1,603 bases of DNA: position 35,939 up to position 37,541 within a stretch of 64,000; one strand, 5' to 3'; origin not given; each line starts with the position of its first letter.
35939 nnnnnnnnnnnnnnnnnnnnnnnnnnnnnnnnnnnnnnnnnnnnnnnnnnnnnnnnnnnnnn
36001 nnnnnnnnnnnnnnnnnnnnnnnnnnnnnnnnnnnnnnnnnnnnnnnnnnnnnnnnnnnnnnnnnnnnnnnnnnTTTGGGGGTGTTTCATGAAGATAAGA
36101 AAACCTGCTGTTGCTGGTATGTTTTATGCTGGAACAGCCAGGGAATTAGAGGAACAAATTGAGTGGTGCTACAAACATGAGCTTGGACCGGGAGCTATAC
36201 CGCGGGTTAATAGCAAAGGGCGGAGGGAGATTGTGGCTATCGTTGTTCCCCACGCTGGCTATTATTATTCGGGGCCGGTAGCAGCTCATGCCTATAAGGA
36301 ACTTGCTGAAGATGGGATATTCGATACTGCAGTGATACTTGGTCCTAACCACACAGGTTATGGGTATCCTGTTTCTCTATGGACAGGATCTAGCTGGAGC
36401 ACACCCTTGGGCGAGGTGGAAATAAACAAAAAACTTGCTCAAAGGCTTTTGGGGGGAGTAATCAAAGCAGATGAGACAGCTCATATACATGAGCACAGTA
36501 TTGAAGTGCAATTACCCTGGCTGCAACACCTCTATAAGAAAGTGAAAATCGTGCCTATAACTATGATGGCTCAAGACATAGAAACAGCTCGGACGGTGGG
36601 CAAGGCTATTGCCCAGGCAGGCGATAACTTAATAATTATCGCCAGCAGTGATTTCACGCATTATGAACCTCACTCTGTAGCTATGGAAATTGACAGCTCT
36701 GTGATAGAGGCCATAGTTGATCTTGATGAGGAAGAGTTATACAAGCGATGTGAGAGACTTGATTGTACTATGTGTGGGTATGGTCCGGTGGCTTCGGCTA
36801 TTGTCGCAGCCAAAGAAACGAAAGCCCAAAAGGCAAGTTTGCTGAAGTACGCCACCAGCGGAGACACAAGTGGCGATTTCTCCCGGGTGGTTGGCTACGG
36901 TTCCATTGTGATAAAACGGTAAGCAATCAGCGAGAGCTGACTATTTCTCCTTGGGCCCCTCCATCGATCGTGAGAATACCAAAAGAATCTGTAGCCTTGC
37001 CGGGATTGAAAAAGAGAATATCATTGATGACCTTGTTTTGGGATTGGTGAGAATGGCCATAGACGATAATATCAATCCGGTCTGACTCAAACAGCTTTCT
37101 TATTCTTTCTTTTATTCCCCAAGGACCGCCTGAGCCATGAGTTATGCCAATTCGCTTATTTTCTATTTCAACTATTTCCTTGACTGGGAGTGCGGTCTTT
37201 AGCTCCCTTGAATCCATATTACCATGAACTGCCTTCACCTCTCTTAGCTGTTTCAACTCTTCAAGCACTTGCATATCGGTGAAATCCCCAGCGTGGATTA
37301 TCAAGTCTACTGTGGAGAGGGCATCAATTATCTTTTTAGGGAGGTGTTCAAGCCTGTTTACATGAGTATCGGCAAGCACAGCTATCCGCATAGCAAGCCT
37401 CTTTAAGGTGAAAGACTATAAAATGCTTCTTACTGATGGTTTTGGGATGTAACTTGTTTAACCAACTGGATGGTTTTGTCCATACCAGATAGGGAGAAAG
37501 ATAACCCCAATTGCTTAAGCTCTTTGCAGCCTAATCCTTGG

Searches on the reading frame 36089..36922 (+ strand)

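Call 66: search_protein_families(library=pfam, proteins=[window:36089-36922:+], max_evalue=0.000001)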
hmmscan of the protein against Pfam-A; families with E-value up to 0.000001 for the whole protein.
window:36089-36922:+ (277 aa): 1 family
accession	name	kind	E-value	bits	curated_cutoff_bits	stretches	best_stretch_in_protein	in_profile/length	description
PF01875.22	Memo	-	1.9e-82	276.9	27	1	5-274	1-269/269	Memo-like protein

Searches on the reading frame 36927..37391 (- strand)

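Call 66: search_protein_families(library=pfam, proteins=[window:36927-37391:-], max_evalue=0.000001)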
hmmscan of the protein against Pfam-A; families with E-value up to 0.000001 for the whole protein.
window:36927-37391:- (154 aa): 2 families
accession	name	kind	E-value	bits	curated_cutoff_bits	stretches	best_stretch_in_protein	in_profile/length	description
PF12850.12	Metallophos_2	-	6.6e-35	120.8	27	1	1-136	1-138/154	Calcineurin-like phosphoesterase superfamily domain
PF00149.33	Metallophos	-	4.5e-12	47.2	21.5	1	1-116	1-190/191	Calcineurin-like phosphoesterase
